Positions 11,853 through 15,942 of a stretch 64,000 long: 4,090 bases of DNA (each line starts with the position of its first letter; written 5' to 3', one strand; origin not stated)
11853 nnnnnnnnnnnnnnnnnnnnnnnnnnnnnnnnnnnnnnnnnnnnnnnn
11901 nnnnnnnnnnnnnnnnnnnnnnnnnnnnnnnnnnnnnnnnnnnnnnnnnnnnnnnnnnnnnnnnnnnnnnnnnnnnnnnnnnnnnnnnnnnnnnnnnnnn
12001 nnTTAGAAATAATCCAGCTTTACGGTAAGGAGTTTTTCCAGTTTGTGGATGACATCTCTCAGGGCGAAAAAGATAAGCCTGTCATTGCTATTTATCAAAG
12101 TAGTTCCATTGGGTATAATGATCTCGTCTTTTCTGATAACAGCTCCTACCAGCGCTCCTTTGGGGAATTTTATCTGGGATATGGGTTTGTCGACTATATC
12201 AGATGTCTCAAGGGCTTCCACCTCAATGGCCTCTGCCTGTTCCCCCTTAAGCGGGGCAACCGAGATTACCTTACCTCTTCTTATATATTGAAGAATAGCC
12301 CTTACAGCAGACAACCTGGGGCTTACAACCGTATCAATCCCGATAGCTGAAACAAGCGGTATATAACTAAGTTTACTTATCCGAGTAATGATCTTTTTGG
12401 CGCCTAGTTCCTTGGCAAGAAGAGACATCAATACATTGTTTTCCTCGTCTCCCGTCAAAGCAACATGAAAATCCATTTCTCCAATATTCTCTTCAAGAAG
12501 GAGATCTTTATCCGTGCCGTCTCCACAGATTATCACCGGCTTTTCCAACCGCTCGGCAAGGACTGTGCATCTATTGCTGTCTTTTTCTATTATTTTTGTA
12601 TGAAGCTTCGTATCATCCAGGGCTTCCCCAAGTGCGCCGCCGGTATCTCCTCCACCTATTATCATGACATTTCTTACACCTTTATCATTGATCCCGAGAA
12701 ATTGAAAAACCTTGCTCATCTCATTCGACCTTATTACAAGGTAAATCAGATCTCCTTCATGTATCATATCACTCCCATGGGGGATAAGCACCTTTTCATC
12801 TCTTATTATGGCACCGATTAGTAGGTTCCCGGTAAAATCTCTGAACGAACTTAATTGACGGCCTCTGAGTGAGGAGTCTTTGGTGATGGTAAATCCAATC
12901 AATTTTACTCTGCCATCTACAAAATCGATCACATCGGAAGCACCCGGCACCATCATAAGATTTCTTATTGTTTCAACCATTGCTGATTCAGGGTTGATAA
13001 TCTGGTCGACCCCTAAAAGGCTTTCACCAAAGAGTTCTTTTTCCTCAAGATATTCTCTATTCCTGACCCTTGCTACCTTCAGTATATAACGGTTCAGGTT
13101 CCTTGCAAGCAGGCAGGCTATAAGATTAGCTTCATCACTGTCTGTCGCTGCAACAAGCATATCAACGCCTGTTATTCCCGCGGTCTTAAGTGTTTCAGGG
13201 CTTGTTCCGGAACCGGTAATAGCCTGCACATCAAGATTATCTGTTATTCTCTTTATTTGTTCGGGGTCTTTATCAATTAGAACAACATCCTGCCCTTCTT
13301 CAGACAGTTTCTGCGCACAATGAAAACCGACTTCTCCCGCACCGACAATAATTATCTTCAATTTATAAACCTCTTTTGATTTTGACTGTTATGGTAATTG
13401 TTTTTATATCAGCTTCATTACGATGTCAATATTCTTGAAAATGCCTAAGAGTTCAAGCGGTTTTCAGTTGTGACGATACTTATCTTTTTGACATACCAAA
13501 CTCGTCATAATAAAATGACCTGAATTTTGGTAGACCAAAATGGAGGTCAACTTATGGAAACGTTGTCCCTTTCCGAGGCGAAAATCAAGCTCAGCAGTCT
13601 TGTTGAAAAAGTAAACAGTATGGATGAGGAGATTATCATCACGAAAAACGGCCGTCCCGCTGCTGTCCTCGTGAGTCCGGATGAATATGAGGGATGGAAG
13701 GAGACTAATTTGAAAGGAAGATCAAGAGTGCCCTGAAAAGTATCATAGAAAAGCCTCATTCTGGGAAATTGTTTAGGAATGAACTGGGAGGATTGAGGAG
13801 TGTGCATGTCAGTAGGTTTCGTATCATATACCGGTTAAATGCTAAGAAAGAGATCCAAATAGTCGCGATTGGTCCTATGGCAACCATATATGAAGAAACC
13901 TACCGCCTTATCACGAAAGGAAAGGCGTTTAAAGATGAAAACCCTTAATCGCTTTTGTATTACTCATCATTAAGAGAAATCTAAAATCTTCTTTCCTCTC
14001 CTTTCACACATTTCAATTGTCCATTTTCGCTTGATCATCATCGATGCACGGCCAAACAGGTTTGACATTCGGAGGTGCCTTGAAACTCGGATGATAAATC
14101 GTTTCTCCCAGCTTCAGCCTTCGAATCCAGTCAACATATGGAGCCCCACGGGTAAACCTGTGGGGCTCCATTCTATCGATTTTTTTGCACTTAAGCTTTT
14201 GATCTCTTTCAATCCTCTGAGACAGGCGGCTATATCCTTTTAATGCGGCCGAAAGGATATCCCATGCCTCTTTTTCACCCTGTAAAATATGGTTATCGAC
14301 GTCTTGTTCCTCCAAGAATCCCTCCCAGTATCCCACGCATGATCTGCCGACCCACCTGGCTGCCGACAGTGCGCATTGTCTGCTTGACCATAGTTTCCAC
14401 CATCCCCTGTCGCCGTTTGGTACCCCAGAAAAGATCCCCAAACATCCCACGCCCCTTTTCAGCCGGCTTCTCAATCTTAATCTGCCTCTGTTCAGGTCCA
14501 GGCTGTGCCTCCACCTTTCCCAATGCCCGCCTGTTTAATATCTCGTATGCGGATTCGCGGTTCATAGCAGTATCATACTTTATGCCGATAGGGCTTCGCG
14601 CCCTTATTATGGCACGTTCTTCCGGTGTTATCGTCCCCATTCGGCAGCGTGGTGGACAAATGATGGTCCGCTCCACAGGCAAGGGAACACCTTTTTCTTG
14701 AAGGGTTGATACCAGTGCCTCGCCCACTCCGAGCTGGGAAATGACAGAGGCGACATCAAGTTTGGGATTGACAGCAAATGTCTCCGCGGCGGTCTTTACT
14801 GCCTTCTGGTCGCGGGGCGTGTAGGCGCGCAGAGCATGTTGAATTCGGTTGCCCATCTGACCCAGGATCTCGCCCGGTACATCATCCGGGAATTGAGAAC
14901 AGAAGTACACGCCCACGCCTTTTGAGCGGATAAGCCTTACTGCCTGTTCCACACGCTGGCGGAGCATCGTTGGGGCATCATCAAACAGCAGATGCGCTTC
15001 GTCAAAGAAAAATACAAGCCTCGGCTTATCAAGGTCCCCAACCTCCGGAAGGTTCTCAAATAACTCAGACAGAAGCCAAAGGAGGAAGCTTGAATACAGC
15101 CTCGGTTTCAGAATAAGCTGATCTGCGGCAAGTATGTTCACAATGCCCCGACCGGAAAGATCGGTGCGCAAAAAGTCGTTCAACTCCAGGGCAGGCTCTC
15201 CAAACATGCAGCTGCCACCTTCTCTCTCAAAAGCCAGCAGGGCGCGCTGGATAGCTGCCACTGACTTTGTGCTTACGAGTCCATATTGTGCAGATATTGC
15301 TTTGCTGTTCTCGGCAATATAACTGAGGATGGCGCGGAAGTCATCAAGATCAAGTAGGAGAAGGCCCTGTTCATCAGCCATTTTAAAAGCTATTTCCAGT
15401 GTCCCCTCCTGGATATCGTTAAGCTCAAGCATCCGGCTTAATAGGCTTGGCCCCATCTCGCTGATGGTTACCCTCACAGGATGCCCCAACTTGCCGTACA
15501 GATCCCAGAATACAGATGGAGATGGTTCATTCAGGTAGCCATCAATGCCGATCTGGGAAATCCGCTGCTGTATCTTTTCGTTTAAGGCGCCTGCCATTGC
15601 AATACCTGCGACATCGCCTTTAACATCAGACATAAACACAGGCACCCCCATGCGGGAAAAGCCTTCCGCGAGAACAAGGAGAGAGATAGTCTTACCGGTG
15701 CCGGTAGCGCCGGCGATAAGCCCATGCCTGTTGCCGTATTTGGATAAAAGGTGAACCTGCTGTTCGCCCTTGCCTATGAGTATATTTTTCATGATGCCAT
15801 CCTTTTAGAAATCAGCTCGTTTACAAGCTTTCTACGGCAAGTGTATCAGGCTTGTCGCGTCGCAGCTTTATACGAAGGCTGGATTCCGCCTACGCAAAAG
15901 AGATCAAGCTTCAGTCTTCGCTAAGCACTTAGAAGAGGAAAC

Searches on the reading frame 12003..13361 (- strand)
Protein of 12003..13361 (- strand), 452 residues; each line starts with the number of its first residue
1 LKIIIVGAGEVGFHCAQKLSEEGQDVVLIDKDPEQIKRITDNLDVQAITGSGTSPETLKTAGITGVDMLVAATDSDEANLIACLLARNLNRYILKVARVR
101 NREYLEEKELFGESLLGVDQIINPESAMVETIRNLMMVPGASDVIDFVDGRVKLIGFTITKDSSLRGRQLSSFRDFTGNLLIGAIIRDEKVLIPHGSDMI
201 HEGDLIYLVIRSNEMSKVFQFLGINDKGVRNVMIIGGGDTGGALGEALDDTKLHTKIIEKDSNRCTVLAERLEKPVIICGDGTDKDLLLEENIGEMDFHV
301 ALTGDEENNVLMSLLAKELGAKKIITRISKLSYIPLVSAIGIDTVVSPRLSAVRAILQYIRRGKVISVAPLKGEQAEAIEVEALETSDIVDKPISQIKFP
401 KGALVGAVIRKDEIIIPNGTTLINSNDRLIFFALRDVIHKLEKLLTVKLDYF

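Call 5: search_protein_families(library=pfam, proteins=[window:12003-13361:-], max_evalue=0.1)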
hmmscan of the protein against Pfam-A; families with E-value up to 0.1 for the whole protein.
window:12003-13361:- (452 aa): 29 families (the best 25 are shown)
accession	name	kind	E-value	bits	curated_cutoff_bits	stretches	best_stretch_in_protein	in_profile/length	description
PF02254.24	TrkA_N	-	3.7e-57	192.1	23.8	2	3-124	1-116/116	TrkA-N domain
PF02080.26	TrkA_C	-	5.2e-27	94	27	2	380-445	3-70/71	TrkA-C domain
PF13241.12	NAD_binding_7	-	1.1e-10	42.4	22.1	1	2-90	9-86/104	Putative NAD(P)-binding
PF03807.23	F420_oxidored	-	3.6e-07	31.1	21.6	1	2-49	1-50/94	NADP oxidoreductase coenzyme F420-dependent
PF13460.12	NAD_binding_10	-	4.1e-07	30.5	27.2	1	8-78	3-73/184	NAD(P)H-binding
PF00070.33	Pyr_redox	-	1e-06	29.6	22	1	2-36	1-35/82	Pyridine nucleotide-disulphide oxidoreductase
PF03721.20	UDPG_MGDP_dh_N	-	2.3e-06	27.8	27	1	1-40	1-40/187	UDP-glucose/GDP-mannose dehydrogenase family, NAD binding domain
PF07992.20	Pyr_redox_2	-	2.6e-06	27.5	26.1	1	1-33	1-31/291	Pyridine nucleotide-disulphide oxidoreductase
PF01494.25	FAD_binding_3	-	2.8e-06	27.2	22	1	2-63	3-58/349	FAD binding domain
PF13450.12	NAD_binding_8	-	3.6e-06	27.6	21.9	1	5-33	1-29/68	NAD(P)-binding Rossmann-like domain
PF03435.24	Sacchrp_dh_NADP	-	4e-06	27.6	25.1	1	3-71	1-74/129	Saccharopine dehydrogenase NADP binding domain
PF01210.29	NAD_Gly3P_dh_N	-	7e-06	26.5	23.1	1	2-59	1-58/158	NAD-dependent glycerol-3-phosphate dehydrogenase N-terminus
PF01488.26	Shikimate_DH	-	1e-05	26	24.3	1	2-77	14-87/138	Shikimate / quinate 5-dehydrogenase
PF03486.20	HI0933_like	-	1.7e-05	24.8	50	1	2-39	2-39/244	HI0933-like protein Rossmann domain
PF02558.23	ApbA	-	5.7e-05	23.2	22.2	1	3-42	1-39/150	Ketopantoate reductase PanE/ApbA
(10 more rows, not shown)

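Call 6: search_protein_families(library=ncbifam, proteins=[window:12003-13361:-], max_evalue=0.1)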
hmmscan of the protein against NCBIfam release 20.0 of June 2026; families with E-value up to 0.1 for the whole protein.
window:12003-13361:- (452 aa): 143 families (the best 25 are shown)
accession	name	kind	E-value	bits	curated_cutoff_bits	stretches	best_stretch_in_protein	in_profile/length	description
NF007039.0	PRK09496.3-2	equivalog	1.9e-149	498.3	293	1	1-446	1-445/446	Trk system potassium transporter TrkA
NF007041.0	PRK09496.3-4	equivalog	1.3e-134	449.4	386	1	1-448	1-446/450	Trk system potassium transporter TrkA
NF007032.0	PRK09496.1-4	equivalog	1.1e-125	420.2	309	1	1-452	1-457/457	Trk system potassium transporter TrkA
NF007031.0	PRK09496.1-2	equivalog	1.5e-125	419.9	289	1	1-452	1-458/458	Trk system potassium transporter TrkA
NF007030.0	PRK09496.1-1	equivalog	5.2e-110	368.2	371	1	1-446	1-452/458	Trk system potassium transporter TrkA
NF007036.0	PRK09496.2-3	subfamily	8.9e-109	364.2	407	1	1-445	1-447/448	Trk system potassium transporter TrkA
NF007038.0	PRK09496.2-6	equivalog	5.7e-104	348.3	374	1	1-445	1-444/445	Trk system potassium transporter TrkA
NF007033.0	PRK09496.1-5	equivalog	4.3e-99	332.6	338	1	1-445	1-447/449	Trk system potassium transporter TrkA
NF007034.0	PRK09496.2-1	subfamily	1.1e-98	331.1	344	1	1-442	1-442/445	Trk system potassium transporter TrkA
NF007043.0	PRK09496.3-6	equivalog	2.6e-85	286.9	384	1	1-440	1-439/445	Trk system potassium transporter TrkA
NF007035.0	PRK09496.2-2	equivalog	4.3e-83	279.6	521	1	1-443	1-447/455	Trk system potassium transporter TrkA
NF007037.0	PRK09496.2-4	equivalog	9.6e-82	275.2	445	1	1-445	1-453/454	Trk system potassium transporter TrkA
NF007040.0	PRK09496.3-3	equivalog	1.1e-72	245.1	455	1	2-433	5-449/462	Trk system potassium transporter TrkA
NF007042.0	PRK09496.3-5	equivalog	3.8e-44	151.1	467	1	1-433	1-450/466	Trk system potassium transporter TrkA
NF003716.0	PRK05326.1-3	equivalog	1.5e-18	66.5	355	2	366-445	402-481/499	potassium/proton antiporter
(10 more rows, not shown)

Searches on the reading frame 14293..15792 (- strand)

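Call 84: search_protein_families(library=pfam, proteins=[window:14293-15792:-], max_evalue=0.00001)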
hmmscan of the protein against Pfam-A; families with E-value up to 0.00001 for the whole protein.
window:14293-15792:- (499 aa): 2 families
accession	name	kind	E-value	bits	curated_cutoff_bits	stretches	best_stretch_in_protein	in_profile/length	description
PF05872.18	HerA_C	-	4.1e-214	712.3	22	1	7-498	7-502/502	Helicase HerA-like C-terminal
PF01935.23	DUF87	-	2.9e-06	28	23.2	1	18-195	20-176/220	Helicase HerA, central domain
